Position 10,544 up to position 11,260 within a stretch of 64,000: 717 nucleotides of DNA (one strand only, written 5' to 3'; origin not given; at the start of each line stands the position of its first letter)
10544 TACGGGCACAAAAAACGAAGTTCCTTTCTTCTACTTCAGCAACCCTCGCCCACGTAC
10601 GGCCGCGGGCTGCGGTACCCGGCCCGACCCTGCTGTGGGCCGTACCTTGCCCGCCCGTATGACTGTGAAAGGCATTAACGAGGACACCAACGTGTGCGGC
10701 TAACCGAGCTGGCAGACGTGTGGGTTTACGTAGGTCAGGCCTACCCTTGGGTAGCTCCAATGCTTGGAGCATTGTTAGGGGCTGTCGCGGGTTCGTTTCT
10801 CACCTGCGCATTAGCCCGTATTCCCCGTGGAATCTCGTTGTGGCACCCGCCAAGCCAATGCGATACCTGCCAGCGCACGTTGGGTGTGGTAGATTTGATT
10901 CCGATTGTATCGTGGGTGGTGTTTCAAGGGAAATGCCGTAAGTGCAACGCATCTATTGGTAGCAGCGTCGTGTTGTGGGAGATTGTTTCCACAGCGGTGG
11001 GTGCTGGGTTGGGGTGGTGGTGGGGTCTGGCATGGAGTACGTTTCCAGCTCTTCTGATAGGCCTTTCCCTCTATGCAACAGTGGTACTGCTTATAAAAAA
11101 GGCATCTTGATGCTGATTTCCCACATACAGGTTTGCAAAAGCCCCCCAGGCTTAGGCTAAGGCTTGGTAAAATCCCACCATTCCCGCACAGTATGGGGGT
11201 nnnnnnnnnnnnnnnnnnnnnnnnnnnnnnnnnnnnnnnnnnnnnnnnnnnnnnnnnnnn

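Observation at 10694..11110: Prepilin peptidase reduced to its N-terminal zinc-ribbon/TM region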

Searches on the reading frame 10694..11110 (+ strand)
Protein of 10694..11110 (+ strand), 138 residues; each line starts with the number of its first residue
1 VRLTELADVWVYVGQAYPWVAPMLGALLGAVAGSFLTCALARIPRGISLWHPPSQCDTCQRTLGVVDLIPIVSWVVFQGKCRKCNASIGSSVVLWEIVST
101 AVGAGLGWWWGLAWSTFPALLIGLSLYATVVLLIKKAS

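Call 5: search_protein_families(library=pfam, proteins=[window:10694-11110:+], max_evalue=0.01)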
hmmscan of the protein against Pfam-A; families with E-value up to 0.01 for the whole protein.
window:10694-11110:+ (138 aa): 1 family
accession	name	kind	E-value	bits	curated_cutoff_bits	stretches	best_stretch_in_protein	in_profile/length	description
PF06750.18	A24_N_bact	-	1.6e-24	86.2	23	1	27-107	1-81/84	Bacterial Peptidase A24 N-terminal domain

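Call 6: search_protein_families(library=ncbifam, proteins=[window:10694-11110:+], max_evalue=0.01)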
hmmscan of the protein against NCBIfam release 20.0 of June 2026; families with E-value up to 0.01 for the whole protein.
window:10694-11110:+ (138 aa): 0 families

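Call 7: find_homologous_proteins(query=window:10694-11110:+, max_evalue=0.001)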
Query window:10694-11110:+ (138 aa): 2 proteins with E <= 0.001 among 165 candidates.
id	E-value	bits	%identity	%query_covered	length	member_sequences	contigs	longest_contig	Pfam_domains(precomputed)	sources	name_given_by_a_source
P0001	2.0e-85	302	100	100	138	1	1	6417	PF06750.19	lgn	-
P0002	4.1e-39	152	51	97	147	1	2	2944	PF06750.19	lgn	-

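Call 10: find_encoding_contigs(protein=P0002, flank=10000)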
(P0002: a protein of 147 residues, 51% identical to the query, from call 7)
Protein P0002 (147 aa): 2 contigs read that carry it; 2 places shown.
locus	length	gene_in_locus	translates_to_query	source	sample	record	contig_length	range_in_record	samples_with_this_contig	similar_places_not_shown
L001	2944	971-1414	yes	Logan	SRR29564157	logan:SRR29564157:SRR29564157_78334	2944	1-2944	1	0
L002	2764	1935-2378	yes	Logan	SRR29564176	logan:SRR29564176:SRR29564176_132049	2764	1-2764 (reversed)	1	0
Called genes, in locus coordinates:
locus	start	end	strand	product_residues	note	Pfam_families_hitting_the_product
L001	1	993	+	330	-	?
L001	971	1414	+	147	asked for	PF06750:A24_N_bact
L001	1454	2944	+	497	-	?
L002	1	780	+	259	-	?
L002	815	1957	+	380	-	-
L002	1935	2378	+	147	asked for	PF06750:A24_N_bact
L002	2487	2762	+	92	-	?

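Call 11: find_encoding_contigs(protein=P0001, flank=10000)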
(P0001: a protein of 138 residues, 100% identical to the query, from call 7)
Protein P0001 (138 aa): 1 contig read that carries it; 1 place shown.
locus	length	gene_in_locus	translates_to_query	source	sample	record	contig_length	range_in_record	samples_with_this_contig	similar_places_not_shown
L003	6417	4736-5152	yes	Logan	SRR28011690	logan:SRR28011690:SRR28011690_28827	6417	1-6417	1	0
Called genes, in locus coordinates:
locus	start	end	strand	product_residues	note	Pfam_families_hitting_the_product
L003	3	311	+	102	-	?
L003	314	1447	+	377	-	-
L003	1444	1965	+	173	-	-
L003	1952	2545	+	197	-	-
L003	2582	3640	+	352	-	-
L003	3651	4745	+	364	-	-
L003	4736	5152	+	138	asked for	PF06750:A24_N_bact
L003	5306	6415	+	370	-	?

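Call 20: search_protein_representatives(alignment_id=A1)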
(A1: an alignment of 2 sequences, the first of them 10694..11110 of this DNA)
Query: 2 sequences, 147 profile positions. Proteins with E-value up to 0.001 (for the whole library): 16101; up to 1e-10: 5288; up to 1e-30: 2. The best 150 are listed.
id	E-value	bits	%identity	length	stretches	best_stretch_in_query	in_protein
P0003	1.3e-45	171.2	-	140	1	4-134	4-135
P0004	7.4e-35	136.3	-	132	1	5-134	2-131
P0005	5.0e-29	117.4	-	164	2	4-129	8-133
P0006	7.4e-29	116.8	-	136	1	11-136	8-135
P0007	1.2e-28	116.1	-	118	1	6-110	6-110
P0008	2.5e-28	115.1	-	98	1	18-114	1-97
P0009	3.9e-28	114.5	-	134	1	12-113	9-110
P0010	7.1e-28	113.6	-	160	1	18-141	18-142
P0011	2.7e-27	111.7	-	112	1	10-111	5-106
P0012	7.2e-26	107.1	-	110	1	13-110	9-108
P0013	1.6e-25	106.0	-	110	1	9-109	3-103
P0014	2.4e-25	105.4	-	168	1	18-133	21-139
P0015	2.7e-25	105.3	-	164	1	12-129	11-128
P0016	4.3e-25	104.6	-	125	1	11-111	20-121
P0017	5.0e-25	104.4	-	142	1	11-136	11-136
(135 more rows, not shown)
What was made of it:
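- In the exhaustive search the top ~38 hits are almost all 98-170 aa (call 20).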

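Call 24: find_homologous_proteins(query=A3, max_evalue=1e-10)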
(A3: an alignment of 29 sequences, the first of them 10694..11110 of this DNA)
Query A3 (29 sequences) (138 aa, profile of the alignment): 1910 proteins with E <= 1e-10 among 8000 candidates; the best 120 are listed.
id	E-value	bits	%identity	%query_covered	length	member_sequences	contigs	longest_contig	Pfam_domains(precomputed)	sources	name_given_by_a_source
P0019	2.1e-50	188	39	82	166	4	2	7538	PF06750.19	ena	-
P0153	5.8e-49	184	43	76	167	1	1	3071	PF06750.19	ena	-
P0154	1.7e-48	182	38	96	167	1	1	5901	PF06750.19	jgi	jgi:leader peptidase (prepilin peptidase)/N-methyltransferase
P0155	8.2e-48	180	47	66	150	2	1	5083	PF06750.19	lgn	-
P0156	2.3e-47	178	42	83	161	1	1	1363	PF06750.19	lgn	-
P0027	2.5e-47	178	41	68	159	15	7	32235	PF06750.19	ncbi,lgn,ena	-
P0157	1.2e-46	176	36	72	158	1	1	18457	PF06750.19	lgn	-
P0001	1.8e-46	176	100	100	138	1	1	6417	PF06750.19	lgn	-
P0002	2.3e-46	175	51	97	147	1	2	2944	PF06750.19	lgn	-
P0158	2.8e-45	172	37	88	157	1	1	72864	PF06750.19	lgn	-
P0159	1.1e-44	170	42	72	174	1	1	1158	PF06750.19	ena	-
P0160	1.2e-44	170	35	74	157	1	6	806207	PF06750.19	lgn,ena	-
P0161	3.0e-44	168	45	75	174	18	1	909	PF06750.19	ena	-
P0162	6.1e-44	167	40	70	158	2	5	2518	PF06750.19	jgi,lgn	jgi:leader peptidase (prepilin peptidase)/N-methyltransferase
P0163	1.1e-43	166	48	79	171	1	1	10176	PF06750.19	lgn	-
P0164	1.3e-43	166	47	72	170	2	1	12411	PF06750.19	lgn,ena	-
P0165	1.5e-43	166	51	62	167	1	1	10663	PF06750.19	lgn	-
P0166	2.4e-43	165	46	65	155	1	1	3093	PF06750.19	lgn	-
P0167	5.4e-43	164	46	65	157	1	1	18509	PF06750.19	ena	-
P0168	1.3e-42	163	40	91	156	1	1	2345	PF06750.19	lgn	-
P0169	1.7e-42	163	53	87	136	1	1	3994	PF06750.19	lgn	-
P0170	2.5e-42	162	46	62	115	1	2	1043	PF06750.19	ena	-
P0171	2.7e-42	162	37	83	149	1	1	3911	PF06750.19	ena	-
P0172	9.7e-42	160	42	72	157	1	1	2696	PF06750.19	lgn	-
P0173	1.3e-41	160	56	93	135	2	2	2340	PF06750.19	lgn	-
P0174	3.5e-41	158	43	78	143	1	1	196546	PF06750.19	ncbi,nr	ncbi:MAG: hypothetical protein GC134_10015 [Proteobacteria bacterium]|nr:hypothetical protein [Pseud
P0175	5.4e-41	158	60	93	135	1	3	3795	PF06750.19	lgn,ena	-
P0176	5.5e-41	158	49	59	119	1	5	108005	PF06750.19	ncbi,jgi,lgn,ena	-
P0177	5.5e-41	158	55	67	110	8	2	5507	PF06750.19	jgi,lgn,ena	-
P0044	7.5e-41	157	40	75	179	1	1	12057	PF06750.19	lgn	-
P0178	1.3e-40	157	49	64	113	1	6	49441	PF06750.19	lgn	-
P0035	6.2e-40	154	39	88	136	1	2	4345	PF06750.19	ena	-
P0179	1.3e-39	153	38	70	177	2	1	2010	PF06750.19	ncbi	-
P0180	1.2e-38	150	49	59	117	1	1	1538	PF06750.19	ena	-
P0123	1.4e-37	147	43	57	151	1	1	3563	PF06750.19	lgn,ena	-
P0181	2.1e-37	146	49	62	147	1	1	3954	PF06750.19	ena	-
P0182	5.1e-37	145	36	67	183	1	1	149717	PF06750.19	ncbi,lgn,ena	-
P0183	9.6e-37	144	52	63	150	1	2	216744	PF06750.19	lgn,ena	-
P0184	8.0e-36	141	44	73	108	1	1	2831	PF06750.19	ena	-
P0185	2.1e-33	133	40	70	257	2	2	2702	PF01478.24,PF06750.19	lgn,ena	-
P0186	2.4e-33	133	43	66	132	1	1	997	PF06750.19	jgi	jgi:prepilin signal peptidase PulO-like enzyme (type II secretory pathway)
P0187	3.7e-33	132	38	73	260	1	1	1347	PF01478.24,PF06750.19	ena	-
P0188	5.8e-33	132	42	56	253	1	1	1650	PF01478.24,PF06750.19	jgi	jgi:leader peptidase (prepilin peptidase)/N-methyltransferase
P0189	9.1e-33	131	44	51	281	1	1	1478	PF01478.24,PF06750.19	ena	-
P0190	9.4e-33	131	50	35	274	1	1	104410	PF01478.24,PF06750.19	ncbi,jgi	-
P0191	9.5e-33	131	45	57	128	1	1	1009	PF06750.19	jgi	jgi:prepilin signal peptidase PulO-like enzyme (type II secretory pathway)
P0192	1.6e-32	130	36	67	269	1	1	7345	PF01478.24,PF06750.19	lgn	-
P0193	1.7e-32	130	37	80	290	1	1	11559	PF01478.24,PF06750.19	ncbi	-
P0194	2.0e-32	130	39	78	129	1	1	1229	PF06750.19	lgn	-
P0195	3.0e-32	129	39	55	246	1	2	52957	PF01478.24,PF06750.19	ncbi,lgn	-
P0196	3.4e-32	129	41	57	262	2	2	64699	PF01478.24,PF06750.19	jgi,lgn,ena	-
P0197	3.4e-32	129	31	87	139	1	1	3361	PF06750.19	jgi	jgi:leader peptidase (prepilin peptidase) / N-methyltransferase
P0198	4.1e-32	129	38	57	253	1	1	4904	PF01478.24,PF06750.19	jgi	jgi:leader peptidase (prepilin peptidase)/N-methyltransferase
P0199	4.3e-32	129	47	53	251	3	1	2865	PF01478.24,PF06750.19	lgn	-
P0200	4.4e-32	129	41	73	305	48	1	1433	PF01478.24,PF06750.19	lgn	-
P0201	4.6e-32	129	44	38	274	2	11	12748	PF01478.24,PF06750.19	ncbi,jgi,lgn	jgi:leader peptidase (prepilin peptidase)/N-methyltransferase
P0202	5.4e-32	129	40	42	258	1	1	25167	PF01478.24,PF06750.19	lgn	-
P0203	5.8e-32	128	37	67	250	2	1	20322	PF01478.24,PF06750.19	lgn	-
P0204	6.0e-32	128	50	45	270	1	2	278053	PF01478.24,PF06750.19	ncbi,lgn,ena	-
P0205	6.2e-32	128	38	68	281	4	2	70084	PF01478.24,PF06750.19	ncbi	-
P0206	7.6e-32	128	37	61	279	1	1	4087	PF01478.24,PF06750.19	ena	-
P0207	8.0e-32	128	43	59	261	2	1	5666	PF01478.24,PF06750.19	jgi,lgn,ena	-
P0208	8.4e-32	128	47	62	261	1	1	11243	PF01478.24,PF06750.19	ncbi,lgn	-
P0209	9.6e-32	128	38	74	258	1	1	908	PF01478.24,PF06750.19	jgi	jgi:leader peptidase (prepilin peptidase)/N-methyltransferase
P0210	9.6e-32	128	39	58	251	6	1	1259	PF01478.24,PF06750.19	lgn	-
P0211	1.0e-31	128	34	71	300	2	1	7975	PF01478.24,PF06750.19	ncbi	-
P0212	1.2e-31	127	42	54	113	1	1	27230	PF06750.19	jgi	jgi:leader peptidase (prepilin peptidase)/N-methyltransferase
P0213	1.2e-31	127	37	66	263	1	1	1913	PF01478.24,PF06750.19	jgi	jgi:leader peptidase (prepilin peptidase)/N-methyltransferase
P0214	1.3e-31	127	42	51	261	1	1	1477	PF01478.24,PF06750.19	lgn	-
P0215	1.4e-31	127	39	73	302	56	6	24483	PF01478.24,PF06750.19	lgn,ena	-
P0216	1.4e-31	127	39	62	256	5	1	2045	PF01478.24,PF06750.19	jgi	jgi:leader peptidase (prepilin peptidase)/N-methyltransferase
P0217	1.4e-31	127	40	66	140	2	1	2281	PF06750.19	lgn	-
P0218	1.5e-31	127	47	43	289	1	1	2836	PF01478.24,PF06750.19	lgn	-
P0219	1.5e-31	127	44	57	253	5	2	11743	PF01478.24,PF06750.19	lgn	-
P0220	1.6e-31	127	42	60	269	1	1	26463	PF06750.19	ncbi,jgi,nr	ncbi:MAG: peptidase domain protein [Symbiobacteriaceae bacterium]|jgi:Tfp pilus assembly protein Pil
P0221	1.7e-31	127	47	43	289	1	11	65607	PF01478.24,PF06750.19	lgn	-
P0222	2.0e-31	127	47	43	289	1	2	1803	PF01478.24,PF06750.19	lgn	-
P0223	2.0e-31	127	47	43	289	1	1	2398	PF01478.24,PF06750.19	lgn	-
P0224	2.2e-31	127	36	76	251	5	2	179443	PF01478.24,PF06750.19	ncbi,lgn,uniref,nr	ncbi:leader peptidase (prepilin peptidase)/N-methyltransferase [Lysinibacillus composti]|uniref:Prep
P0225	2.2e-31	127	43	54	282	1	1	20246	PF01478.24,PF06750.19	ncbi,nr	ncbi:MAG: prepilin peptidase [Armatimonadetes bacterium]|nr:prepilin peptidase [Armatimonadota bacte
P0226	2.3e-31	127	41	51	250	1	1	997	PF01478.24,PF06750.19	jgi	jgi:leader peptidase (prepilin peptidase)/N-methyltransferase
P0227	2.3e-31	127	47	43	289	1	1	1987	PF01478.24,PF06750.19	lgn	-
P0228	2.5e-31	126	39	55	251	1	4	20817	PF01478.24,PF06750.19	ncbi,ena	-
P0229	2.7e-31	126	40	57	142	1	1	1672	PF06750.19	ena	-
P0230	2.8e-31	126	37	71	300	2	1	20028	PF01478.24,PF06750.19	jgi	jgi:leader peptidase (prepilin peptidase)/N-methyltransferase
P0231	2.8e-31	126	42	53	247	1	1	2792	PF01478.24,PF06750.19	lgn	-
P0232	2.9e-31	126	43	68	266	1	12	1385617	PF01478.24,PF06750.19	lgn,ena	-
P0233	3.0e-31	126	47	43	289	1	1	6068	PF01478.24,PF06750.19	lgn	-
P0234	3.0e-31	126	35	61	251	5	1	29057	PF01478.24,PF06750.19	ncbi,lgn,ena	-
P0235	3.2e-31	126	42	66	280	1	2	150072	PF01478.24,PF06750.19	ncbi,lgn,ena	-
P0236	3.2e-31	126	37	71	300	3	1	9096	PF01478.24,PF06750.19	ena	-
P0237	3.7e-31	126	40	53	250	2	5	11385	PF01478.24,PF06750.19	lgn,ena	-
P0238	3.9e-31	126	44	54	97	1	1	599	PF06750.19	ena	-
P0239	4.1e-31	126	35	59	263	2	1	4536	PF01478.24,PF06750.19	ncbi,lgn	ncbi:MAG: prepilin peptidase [Bacillota bacterium]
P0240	4.1e-31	126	39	55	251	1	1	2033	PF01478.24,PF06750.19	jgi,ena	-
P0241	4.2e-31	126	35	59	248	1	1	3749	PF01478.24,PF06750.19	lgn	-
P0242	4.4e-31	126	41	48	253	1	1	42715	PF01478.24,PF06750.19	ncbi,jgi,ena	-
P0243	4.4e-31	126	35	71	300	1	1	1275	PF01478.24,PF06750.19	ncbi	-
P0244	4.4e-31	126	43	70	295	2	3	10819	PF01478.24,PF06750.19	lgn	-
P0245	4.4e-31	126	40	60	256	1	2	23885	PF01478.24,PF06750.19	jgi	jgi:leader peptidase (prepilin peptidase)/N-methyltransferase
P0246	4.5e-31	126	35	83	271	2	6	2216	PF01478.24,PF06750.19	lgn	-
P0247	4.9e-31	125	34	70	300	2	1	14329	PF01478.24,PF06750.19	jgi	jgi:leader peptidase (prepilin peptidase)/N-methyltransferase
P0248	4.9e-31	125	39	64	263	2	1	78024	PF01478.24,PF06750.19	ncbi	-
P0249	5.2e-31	125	39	66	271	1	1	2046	PF01478.24,PF06750.19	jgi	-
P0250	5.6e-31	125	35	68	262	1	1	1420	PF01478.24,PF06750.19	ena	-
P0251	5.7e-31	125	49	56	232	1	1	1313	PF01478.24,PF06750.19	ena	-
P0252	5.9e-31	125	42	64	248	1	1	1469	PF01478.24,PF06750.19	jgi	jgi:leader peptidase (prepilin peptidase) / N-methyltransferase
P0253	6.0e-31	125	44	45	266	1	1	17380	PF01478.24,PF06750.19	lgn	-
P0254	6.4e-31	125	46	55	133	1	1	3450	PF06750.19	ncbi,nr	ncbi:MAG TPA: prepilin peptidase [Methylocella sp.]|nr:prepilin peptidase [Methylocella sp.]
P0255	6.6e-31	125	36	96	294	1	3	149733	PF01478.24,PF06750.19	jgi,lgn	jgi:leader peptidase (prepilin peptidase)/N-methyltransferase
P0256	6.7e-31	125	46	51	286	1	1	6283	PF01478.24,PF06750.19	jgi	-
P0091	6.9e-31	125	43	68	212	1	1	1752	PF06750.19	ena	-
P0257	7.1e-31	125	41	58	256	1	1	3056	PF01478.24,PF06750.19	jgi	jgi:leader peptidase (prepilin peptidase)/N-methyltransferase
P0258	7.5e-31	125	38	62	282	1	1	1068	PF01478.24,PF06750.19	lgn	-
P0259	8.1e-31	125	36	69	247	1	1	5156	PF01478.24,PF06750.19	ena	-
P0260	8.4e-31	125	36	74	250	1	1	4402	PF01478.24,PF06750.19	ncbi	-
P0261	9.2e-31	125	41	51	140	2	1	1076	PF06750.19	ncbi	-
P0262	9.4e-31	125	39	72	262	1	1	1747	PF01478.24,PF06750.19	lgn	-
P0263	1.1e-30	124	33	82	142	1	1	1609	PF06750.19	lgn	-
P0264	1.1e-30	124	40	54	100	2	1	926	PF06750.19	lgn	-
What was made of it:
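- With the family profile the top 39 hits (141-188 bits) are all PF06750-only, and full-length enzymes start only at <=133 bits (call 24).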

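Call 25: find_encoding_contigs(protein=P0174, flank=10000, max_places=2)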
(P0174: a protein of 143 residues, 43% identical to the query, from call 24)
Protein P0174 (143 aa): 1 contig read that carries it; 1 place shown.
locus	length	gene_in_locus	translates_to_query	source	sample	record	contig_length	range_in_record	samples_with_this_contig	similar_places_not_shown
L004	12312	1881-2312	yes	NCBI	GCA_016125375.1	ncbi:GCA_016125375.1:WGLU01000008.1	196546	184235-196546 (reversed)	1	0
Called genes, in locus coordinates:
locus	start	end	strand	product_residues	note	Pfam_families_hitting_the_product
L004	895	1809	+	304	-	-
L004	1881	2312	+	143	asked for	PF06750:A24_N_bact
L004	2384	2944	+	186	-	-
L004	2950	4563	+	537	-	-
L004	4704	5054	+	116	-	PF04956:TrbC (weak)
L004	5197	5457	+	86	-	-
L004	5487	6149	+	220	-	-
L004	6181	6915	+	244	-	-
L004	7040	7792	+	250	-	PF01464:SLT (weak)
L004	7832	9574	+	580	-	PF00580:UvrD-helicase, PF13245:AAA_19, PF13361:UvrD_C, PF13538:UvrD_C_2 (faint)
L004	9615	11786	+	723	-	PF02195:ParB_N (weak)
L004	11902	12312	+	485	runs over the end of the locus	-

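Call 26: find_encoding_contigs(protein=P0160, flank=10000, max_places=2)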
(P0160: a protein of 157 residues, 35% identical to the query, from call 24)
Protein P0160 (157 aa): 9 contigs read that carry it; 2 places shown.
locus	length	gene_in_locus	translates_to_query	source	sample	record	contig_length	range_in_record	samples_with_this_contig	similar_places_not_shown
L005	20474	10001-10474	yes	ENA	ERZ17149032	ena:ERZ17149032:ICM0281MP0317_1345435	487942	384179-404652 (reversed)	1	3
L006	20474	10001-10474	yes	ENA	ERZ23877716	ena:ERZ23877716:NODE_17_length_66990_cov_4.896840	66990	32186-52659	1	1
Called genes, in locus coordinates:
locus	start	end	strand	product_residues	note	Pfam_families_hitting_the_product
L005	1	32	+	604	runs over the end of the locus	PF07660:STN (faint), PF00263:Secretin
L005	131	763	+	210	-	-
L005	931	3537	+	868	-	PF00437:T2SSE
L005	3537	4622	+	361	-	PF00482:T2SSF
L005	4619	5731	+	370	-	-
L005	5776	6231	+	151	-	-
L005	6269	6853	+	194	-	-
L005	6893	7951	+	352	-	-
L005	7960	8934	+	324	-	-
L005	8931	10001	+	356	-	-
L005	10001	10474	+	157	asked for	PF06750:A24_N_bact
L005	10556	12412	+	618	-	-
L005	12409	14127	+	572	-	-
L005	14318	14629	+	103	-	-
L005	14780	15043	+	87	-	-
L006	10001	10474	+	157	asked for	PF06750:A24_N_bact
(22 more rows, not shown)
